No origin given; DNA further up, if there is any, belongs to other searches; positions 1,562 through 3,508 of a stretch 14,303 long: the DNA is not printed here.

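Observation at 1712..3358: EptA/MCR-family phosphoethanolamine transferase parked directly behind the PDH operon with no adjacent pmrAB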

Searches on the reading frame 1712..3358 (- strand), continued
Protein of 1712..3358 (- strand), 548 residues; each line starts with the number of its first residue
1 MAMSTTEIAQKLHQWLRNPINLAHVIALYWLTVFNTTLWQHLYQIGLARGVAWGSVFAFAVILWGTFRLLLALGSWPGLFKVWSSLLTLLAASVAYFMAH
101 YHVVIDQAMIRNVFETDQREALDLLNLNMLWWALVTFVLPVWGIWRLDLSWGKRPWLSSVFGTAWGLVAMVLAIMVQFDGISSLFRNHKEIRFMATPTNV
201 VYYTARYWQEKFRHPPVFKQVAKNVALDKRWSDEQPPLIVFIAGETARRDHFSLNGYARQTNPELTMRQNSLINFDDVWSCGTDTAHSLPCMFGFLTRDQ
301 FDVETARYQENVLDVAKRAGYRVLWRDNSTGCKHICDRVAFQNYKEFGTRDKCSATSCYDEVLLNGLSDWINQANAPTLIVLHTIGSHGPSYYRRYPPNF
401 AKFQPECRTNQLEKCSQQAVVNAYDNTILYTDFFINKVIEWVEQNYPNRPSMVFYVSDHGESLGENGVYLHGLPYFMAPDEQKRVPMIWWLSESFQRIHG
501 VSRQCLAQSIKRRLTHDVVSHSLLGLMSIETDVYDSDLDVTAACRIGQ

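Call 16: search_dna_similar(query=window:1712-3358:-, collection=plasmids, mode=protein, max_rows=60, rows=spread)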
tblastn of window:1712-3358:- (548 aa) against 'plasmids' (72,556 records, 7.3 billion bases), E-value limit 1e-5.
Records with a match: 2339; places in all: 2408; records where one place covers at least 80% of the query: 1779.
Best place of each record, by identity: <60% 2339.
By first word of the organism name: Escherichia 1352; Salmonella 236; Enterobacter 214; Klebsiella 183; Sinorhizobium 83; Citrobacter 31; Acinetobacter 30; Pantoea 29; Shigella 24; Rhizobium 18; and 49 more.
By predicted mobility (MOB-suite, as given by PLSDB): conjugative 1487; non-mobilizable 595; mobilizable 257.
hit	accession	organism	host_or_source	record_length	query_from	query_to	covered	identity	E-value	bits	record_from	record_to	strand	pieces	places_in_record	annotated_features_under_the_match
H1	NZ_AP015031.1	Pseudomonas putida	-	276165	21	545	96%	40.3%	1e-120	398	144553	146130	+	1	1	phosphoethanolamine--lipid A transferase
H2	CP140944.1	Sinorhizobium meliloti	Medicago lupulina,whole organism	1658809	20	544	96%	38.8%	5e-92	315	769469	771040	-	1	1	phosphoethanolamine transferase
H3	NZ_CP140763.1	Klebsiella pneumoniae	chicken,Chicken manure,manure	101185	18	545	96%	37.7%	2e-108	363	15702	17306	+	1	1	phosphoethanolamine--lipid A transferase MCR-8.1 | mcr-8.1: phosphoethanolamine--lipid A transferase MCR-8.1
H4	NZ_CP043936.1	Klebsiella pneumoniae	chicken,single cell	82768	18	545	96%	37.2%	1e-106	358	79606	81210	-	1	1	phosphoethanolamine--lipid A transferase MCR-8.2 | mcr-8.2: phosphoethanolamine--lipid A transferase MCR-8.2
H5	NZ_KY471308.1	Escherichia coli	Homo sapiens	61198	10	532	95%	36.8%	5e-95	324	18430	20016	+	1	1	phosphoethanolamine--lipid A transferase MCR-1.5 | mcr-1.5: phosphoethanolamine--lipid A transferase MCR-1.5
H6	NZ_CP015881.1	Ensifer adhaerens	silty clay loam soil (pH 6.1)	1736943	20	544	96%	36.5%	6e-100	338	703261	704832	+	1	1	none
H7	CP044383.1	Klebsiella pneumoniae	Homo sapiens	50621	20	545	96%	36.2%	3e-103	348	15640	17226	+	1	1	phosphoethanolamine--lipid A transferase MCR-3.5 | mcr-3.5: phosphoethanolamine--lipid A transferase MCR-3.5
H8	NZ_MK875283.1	Escherichia coli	-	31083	10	532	95%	36.3%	4e-95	325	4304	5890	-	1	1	phosphoethanolamine--lipid A transferase MCR-1.1 | mcr-1.1: phosphoethanolamine--lipid A transferase MCR-1.1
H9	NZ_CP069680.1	Escherichia coli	Homo sapiens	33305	10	532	95%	36.3%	4e-95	325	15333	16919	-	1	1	phosphoethanolamine--lipid A transferase MCR-1.1 | mcr-1.1: phosphoethanolamine--lipid A transferase MCR-1.1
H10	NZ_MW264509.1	Salmonella enterica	-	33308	10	532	95%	36.3%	4e-95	325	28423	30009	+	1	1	phosphoethanolamine--lipid A transferase MCR-1.1 | mcr-1.1: phosphoethanolamine--lipid A transferase MCR-1.1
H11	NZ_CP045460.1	Salmonella enterica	meat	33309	10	532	95%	36.3%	4e-95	325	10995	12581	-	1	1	phosphoethanolamine--lipid A transferase MCR-1.1 | mcr-1.1: phosphoethanolamine--lipid A transferase MCR-1.1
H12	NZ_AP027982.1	Escherichia coli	-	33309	10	532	95%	36.3%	4e-95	325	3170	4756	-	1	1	phosphoethanolamine--lipid A transferase MCR-1.1 | mcr-1.1: phosphoethanolamine--lipid A transferase MCR-1.1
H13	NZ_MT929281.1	Klebsiella pneumoniae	-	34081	10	532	95%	36.3%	4e-95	325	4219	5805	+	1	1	phosphoethanolamine--lipid A transferase MCR-1.1 | mcr-1.1: phosphoethanolamine--lipid A transferase MCR-1.1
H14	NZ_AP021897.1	Escherichia coli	Homo sapiens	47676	10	532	95%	36.3%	4e-95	325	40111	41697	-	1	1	phosphoethanolamine--lipid A transferase MCR-1.1 | mcr-1.1: phosphoethanolamine--lipid A transferase MCR-1.1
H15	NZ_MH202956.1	Escherichia coli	-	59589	10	532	95%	36.3%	4e-95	325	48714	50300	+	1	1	phosphoethanolamine--lipid A transferase MCR-1.1 | mcr-1.1: phosphoethanolamine--lipid A transferase MCR-1.1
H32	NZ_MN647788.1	Salmonella enterica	-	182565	20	545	96%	35.8%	3e-102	345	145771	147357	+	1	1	phosphoethanolamine--lipid A transferase MCR-3.1 | mcr-3.1: phosphoethanolamine--lipid A transferase MCR-3.1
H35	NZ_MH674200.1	Escherichia coli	feces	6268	96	548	83%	40.3%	6e-102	344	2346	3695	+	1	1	phosphoethanolamine--lipid A transferase MCR-5.1 | mcr-5.1: phosphoethanolamine--lipid A transferase MCR-5.1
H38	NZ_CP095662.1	Escherichia coli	Homo sapiens,Pure culture one microbial ...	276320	20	545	96%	34.3%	4e-95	324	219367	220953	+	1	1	phosphoethanolamine--lipid A transferase MCR-9.1 | mcr-9.1: phosphoethanolamine--lipid A transferase MCR-9.1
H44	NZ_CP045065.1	Enterobacter roggenkampii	Homo sapiens,pure culture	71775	41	545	92%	34.8%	6e-92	315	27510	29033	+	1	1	phosphoethanolamine--lipid A transferase MCR-10.1 | mcr-10.1: phosphoethanolamine--lipid A transferase MCR-10.1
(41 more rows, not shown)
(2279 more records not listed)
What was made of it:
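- All 2339 plasmid hits are below 60% identity (call 16).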

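Call 20: get_annotated_region(hit=H8, flank=400)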
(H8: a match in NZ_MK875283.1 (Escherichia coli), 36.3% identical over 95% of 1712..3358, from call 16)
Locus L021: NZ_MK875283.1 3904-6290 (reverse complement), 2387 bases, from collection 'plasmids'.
description: Escherichia coli strain MFDS1316 plasmid pMFDS1316.1, complete sequence
organism: Escherichia coli (NCBI taxid 562)
taxonomy: Bacteria; Pseudomonadota; Gammaproteobacteria; Enterobacterales; Enterobacteriaceae; Escherichia; Escherichia coli
host: -; source: -; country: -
typing (MOB-suite, as given by PLSDB): conjugative; replicon IncX4; relaxase MOBP; mating-pair formation MPF_T
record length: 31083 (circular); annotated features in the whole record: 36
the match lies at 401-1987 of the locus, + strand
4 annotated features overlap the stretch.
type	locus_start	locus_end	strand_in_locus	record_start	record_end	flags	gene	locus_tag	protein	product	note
CDS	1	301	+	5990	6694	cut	-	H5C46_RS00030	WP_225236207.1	DUF2806 domain-containing protein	-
CDS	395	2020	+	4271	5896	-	-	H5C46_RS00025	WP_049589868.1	phosphoethanolamine--lipid A transferase MCR-1.1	-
predicted_resistance_gene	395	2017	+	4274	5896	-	mcr-1.1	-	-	phosphoethanolamine--lipid A transferase MCR-1.1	predicted by amrfinderplus; class COLISTIN; identity 100.0%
CDS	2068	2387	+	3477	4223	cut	-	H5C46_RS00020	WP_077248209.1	PAP2 family protein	-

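Call 21: get_annotated_region(hit=H32, flank=400)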
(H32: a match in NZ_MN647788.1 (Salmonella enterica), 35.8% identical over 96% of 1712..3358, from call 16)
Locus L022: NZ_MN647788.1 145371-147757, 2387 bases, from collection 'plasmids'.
description: Salmonella enterica subsp. enterica strain 16E080 plasmid p16E080, complete sequence
organism: Salmonella enterica (NCBI taxid 59201)
taxonomy: Bacteria; Pseudomonadota; Gammaproteobacteria; Enterobacterales; Enterobacteriaceae; Salmonella; Salmonella enterica
host: -; source: -; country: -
typing (MOB-suite, as given by PLSDB): conjugative; replicon IncC; relaxase MOBF,MOBH; mating-pair formation MPF_F
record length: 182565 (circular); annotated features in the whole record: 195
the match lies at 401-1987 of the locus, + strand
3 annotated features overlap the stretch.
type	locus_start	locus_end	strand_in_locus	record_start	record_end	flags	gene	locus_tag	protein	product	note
CDS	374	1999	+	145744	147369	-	-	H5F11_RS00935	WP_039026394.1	phosphoethanolamine--lipid A transferase MCR-3.1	-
predicted_resistance_gene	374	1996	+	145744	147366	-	mcr-3.1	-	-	phosphoethanolamine--lipid A transferase MCR-3.1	predicted by amrfinderplus; class COLISTIN; identity 100.0%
CDS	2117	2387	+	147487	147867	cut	-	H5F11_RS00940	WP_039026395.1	diacylglycerol kinase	GO:0006654 - phosphatidic acid biosynthetic process [Evidence IEA]; GO:0008654 - phospholipid biosynthetic process ...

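Call 22: get_annotated_region(hit=H35, flank=600)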
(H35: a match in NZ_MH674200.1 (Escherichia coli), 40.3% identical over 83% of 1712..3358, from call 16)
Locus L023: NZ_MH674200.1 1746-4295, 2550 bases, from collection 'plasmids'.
description: Escherichia coli strain PS8b plasmid pPS8b, complete sequence
organism: Escherichia coli (NCBI taxid 562)
taxonomy: Bacteria; Pseudomonadota; Gammaproteobacteria; Enterobacterales; Enterobacteriaceae; Escherichia; Escherichia coli
host: -; source: feces; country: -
typing (MOB-suite, as given by PLSDB): mobilizable; relaxase MOBV
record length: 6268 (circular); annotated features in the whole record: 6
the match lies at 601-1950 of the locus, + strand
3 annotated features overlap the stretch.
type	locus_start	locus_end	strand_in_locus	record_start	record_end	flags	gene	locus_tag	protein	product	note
CDS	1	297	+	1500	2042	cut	-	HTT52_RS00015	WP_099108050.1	Chromate resistance protein ChrB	-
CDS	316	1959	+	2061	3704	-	-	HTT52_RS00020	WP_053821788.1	phosphoethanolamine--lipid A transferase MCR-5.1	-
predicted_resistance_gene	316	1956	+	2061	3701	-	mcr-5.1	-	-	phosphoethanolamine--lipid A transferase MCR-5.1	predicted by amrfinderplus; class COLISTIN; identity 100.0%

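Call 23: get_annotated_region(hit=H3, flank=400)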
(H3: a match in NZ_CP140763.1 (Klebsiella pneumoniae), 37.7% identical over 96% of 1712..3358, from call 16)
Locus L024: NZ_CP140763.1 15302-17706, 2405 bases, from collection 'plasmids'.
description: Klebsiella pneumoniae strain 29 plasmid pKP29-mcr8, complete sequence
organism: Klebsiella pneumoniae (NCBI taxid 573)
taxonomy: Bacteria; Pseudomonadota; Gammaproteobacteria; Enterobacterales; Enterobacteriaceae; Klebsiella; Klebsiella pneumoniae
host: -; source: chicken,Chicken manure,manure; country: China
typing (MOB-suite, as given by PLSDB): conjugative; replicon IncFIA,IncFII,rep_cluster_2183; relaxase MOBF,MOBF; mating-pair formation MPF_F
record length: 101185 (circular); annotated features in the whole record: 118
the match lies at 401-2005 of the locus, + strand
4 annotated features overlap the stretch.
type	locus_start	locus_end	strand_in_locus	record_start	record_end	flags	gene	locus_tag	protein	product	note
CDS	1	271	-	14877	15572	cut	-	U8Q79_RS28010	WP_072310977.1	response regulator transcription factor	GO:0000160 - phosphorelay signal transduction system [Evidence IEA]; GO:0006355 - regulation of DNA-templated ...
CDS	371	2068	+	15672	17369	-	-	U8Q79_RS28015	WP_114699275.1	phosphoethanolamine--lipid A transferase MCR-8.1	-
predicted_resistance_gene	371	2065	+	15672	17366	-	mcr-8.1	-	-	phosphoethanolamine--lipid A transferase MCR-8.1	predicted by amrfinderplus; class COLISTIN; identity 100.0%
CDS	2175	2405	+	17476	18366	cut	-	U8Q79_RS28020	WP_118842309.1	ATP-grasp fold amidoligase family protein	-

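Call 24: get_annotated_region(hit=H38, flank=400)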
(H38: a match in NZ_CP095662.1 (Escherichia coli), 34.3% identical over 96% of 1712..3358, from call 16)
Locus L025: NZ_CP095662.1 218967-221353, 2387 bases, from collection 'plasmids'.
description: Escherichia coli strain dm898b plasmid p_dm898b_NDM1, complete sequence
organism: Escherichia coli (NCBI taxid 562)
taxonomy: Bacteria; Pseudomonadota; Gammaproteobacteria; Enterobacterales; Enterobacteriaceae; Escherichia; Escherichia coli
host: -; source: Homo sapiens,Pure culture one microbial species,Wound swab; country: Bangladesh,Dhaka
typing (MOB-suite, as given by PLSDB): conjugative; replicon IncHI2A,rep_cluster_1088,rep_cluster_1254; relaxase MOBH; mating-pair formation MPF_F
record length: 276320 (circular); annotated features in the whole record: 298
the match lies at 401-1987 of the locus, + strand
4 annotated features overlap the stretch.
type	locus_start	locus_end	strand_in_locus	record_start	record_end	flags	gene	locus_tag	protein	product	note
CDS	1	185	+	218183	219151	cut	-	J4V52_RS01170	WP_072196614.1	IS5-like element IS903B family transposase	GO:0006313 - DNA transposition [Evidence IEA]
CDS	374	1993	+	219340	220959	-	-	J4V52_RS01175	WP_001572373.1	phosphoethanolamine--lipid A transferase MCR-9.1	-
predicted_resistance_gene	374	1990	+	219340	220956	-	mcr-9.1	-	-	phosphoethanolamine--lipid A transferase MCR-9.1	predicted by amrfinderplus; class COLISTIN; identity 100.0%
CDS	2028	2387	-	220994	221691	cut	-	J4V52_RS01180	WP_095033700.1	IS1-like element IS1B family transposase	GO:0006313 - DNA transposition [Evidence IEA]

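Call 25: get_annotated_region(hit=H44, flank=400)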
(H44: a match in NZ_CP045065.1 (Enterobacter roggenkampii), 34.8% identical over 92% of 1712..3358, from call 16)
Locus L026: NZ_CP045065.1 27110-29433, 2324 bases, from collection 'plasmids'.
description: Enterobacter roggenkampii strain WCHER090065 plasmid pMCR10_090065, complete sequence
organism: Enterobacter roggenkampii (NCBI taxid 1812935)
taxonomy: Bacteria; Pseudomonadota; Gammaproteobacteria; Enterobacterales; Enterobacteriaceae; Enterobacter; Enterobacter roggenkampii
host: -; source: Homo sapiens,pure culture; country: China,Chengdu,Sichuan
typing (MOB-suite, as given by PLSDB): mobilizable; replicon IncFIA
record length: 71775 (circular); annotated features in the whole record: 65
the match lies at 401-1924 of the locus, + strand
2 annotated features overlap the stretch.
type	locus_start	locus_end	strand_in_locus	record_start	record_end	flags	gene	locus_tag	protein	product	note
CDS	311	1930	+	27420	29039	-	-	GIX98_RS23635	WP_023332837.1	phosphoethanolamine--lipid A transferase MCR-10.1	-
predicted_resistance_gene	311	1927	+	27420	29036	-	mcr-10.1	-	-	phosphoethanolamine--lipid A transferase MCR-10.1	predicted by amrfinderplus; class COLISTIN; identity 100.0%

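Call 26: get_annotated_region(hit=H1, flank=4000)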
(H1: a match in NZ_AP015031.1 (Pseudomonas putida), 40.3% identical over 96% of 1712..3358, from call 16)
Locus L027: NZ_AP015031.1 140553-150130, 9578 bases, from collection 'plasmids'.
description: Pseudomonas putida strain KF715 plasmid pKF715B, complete sequence
organism: Pseudomonas putida (NCBI taxid 303)
taxonomy: Bacteria; Pseudomonadota; Gammaproteobacteria; Pseudomonadales; Pseudomonadaceae; Pseudomonas; Pseudomonas putida
host: -; source: -; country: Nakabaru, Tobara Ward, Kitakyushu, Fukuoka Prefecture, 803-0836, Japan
typing (MOB-suite, as given by PLSDB): conjugative; replicon rep_cluster_402; relaxase MOBF; mating-pair formation MPF_F
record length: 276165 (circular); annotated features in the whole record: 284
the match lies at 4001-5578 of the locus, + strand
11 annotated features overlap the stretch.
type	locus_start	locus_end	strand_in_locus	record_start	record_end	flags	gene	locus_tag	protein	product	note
CDS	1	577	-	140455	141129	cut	-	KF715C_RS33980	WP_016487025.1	heavy metal response regulator transcription factor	GO:0006355 - regulation of DNA-templated transcription [Evidence IEA]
CDS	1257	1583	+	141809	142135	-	-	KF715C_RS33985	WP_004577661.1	DUF2790 domain-containing protein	-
CDS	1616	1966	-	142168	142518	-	-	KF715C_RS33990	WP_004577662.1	DUF3147 family protein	-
CDS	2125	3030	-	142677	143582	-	-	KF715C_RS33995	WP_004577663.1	cation diffusion facilitator family transporter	-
CDS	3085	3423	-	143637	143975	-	-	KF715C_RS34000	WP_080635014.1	zinc ribbon domain-containing protein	-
CDS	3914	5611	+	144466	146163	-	-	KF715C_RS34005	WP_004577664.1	phosphoethanolamine--lipid A transferase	-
CDS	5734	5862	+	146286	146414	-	-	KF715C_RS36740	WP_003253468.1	hypothetical protein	-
CDS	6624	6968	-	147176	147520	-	-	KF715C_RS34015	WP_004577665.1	cupin domain-containing protein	-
CDS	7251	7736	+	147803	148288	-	-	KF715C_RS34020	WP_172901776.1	integrase repeat-containing protein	-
CDS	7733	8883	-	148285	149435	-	-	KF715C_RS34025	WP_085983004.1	IS3 family transposase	-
CDS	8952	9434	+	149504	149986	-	-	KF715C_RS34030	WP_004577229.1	hypothetical protein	-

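Call 31: find_encoding_contigs(protein=P0003, flank=8000, max_places=2)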
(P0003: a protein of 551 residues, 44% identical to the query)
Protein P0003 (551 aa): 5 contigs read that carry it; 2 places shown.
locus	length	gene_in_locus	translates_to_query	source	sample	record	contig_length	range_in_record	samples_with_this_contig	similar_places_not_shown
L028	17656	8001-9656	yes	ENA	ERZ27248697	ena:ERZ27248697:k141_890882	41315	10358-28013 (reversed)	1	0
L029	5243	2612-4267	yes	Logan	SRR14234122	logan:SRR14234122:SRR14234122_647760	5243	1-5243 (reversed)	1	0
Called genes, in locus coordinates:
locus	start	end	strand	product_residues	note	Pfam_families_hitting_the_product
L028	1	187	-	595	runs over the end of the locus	PF00682:HMGL-like, PF02436:PYC_OADA, PF25984:BSH_YknX (faint), PF00364:Biotin_lipoyl, PF25917:BSH_RND (faint)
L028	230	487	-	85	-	PF04277:OAD_gamma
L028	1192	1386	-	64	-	PF02599:CsrA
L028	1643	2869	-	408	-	PF00696:AA_kinase, PF01842:ACT, PF22468:ACT_9, PF13840:ACT_7, PF22468:ACT_9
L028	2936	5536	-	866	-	PF01411:tRNA-synt_2c, PF07973:tRNA_SAD, PF02272:DHHA1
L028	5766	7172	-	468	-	PF18433:DUF5610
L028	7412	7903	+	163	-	PF06271:RDD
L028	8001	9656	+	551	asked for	PF08019:EptA_B_N, PF00884:Sulfatase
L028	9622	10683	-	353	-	PF03739:LptF_LptG, PF02687:FtsX (weak)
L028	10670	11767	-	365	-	PF03739:LptF_LptG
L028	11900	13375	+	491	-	PF02789:Peptidase_M17_N, PF00883:Peptidase_M17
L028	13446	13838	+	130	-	PF04364:DNA_pol3_chi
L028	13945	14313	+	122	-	-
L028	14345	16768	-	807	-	PF00989:PAS (faint), PF13426:PAS_9 (weak), PF08447:PAS_3, PF00512:HisKA, PF02518:HATPase_c, PF00072:Response_reg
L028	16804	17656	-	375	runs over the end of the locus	PF00072:Response_reg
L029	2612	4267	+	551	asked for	PF08019:EptA_B_N, PF00884:Sulfatase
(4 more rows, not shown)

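Call 32: find_encoding_contigs(protein=P0017, flank=8000, max_places=1)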
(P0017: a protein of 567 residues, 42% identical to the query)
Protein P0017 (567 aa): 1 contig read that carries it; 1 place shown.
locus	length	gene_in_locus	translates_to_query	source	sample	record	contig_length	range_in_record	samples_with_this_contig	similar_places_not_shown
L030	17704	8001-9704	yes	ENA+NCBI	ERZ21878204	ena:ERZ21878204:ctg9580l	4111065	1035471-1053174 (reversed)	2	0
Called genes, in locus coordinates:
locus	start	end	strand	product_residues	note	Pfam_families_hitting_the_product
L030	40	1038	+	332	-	PF25917:BSH_RND, PF25973:BSH_CzcB (weak)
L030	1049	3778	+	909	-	PF00005:ABC_tran, PF13304:AAA_21 (weak), PF00005:ABC_tran, PF13304:AAA_21 (weak), PF12698:ABC2_membrane_3, PF12679:ABC2_membrane_2, PF01061:ABC2_membrane, PF12730:ABC2_membrane_4 (faint)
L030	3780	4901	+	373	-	PF12679:ABC2_membrane_2, PF12698:ABC2_membrane_3, PF01061:ABC2_membrane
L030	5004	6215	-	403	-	PF00091:Tubulin, PF12327:FtsZ_C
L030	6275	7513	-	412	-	PF11104:PilM_2 (faint), PF14450:FtsA, PF02491:SHS2_FTSA, PF06723:MreB_Mbl, PF06277:EutA (weak), PF14450:FtsA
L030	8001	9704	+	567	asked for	PF08019:EptA_B_N, PF00884:Sulfatase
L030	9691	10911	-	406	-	PF00672:HAMP (faint), PF00512:HisKA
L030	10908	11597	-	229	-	PF00072:Response_reg, PF00486:Trans_reg_C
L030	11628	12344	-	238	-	PF01569:PAP2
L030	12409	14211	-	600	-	PF00672:HAMP, PF00015:MCPsignal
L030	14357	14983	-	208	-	-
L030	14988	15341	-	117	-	-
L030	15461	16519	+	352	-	PF07885:Ion_trans_2, PF02254:TrkA_N (faint)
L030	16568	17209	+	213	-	PF01596:Methyltransf_3, PF13578:Methyltransf_24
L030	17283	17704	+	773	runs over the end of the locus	PF05359:DUF748, PF11739:YdbH-like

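Call 33: find_encoding_contigs(protein=P0006, flank=8000, max_places=1)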
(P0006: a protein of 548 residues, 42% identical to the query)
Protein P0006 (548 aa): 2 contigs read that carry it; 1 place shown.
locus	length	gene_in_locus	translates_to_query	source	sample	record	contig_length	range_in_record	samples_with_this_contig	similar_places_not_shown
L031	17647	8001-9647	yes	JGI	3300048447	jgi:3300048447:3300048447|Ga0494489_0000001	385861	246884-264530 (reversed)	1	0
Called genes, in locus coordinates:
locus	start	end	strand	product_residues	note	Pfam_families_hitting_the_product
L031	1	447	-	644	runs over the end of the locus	PF14508:GH97_N, PF10566:Glyco_hydro_97, PF14509:GH97_C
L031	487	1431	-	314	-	PF04616:Glyco_hydro_43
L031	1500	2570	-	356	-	PF01263:Aldose_epim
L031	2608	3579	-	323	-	PF04616:Glyco_hydro_43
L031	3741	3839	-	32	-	-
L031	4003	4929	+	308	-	PF04616:Glyco_hydro_43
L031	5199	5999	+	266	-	PF02673:BacA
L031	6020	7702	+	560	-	PF00884:Sulfatase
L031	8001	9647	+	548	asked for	PF08019:EptA_B_N, PF00884:Sulfatase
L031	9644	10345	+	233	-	PF01569:PAP2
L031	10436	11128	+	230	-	PF00072:Response_reg, PF00486:Trans_reg_C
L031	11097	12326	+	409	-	PF00672:HAMP (weak), PF00512:HisKA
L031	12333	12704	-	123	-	PF01219:DAGK_prokar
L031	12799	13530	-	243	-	PF07291:MauE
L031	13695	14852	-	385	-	PF09492:Pec_lyase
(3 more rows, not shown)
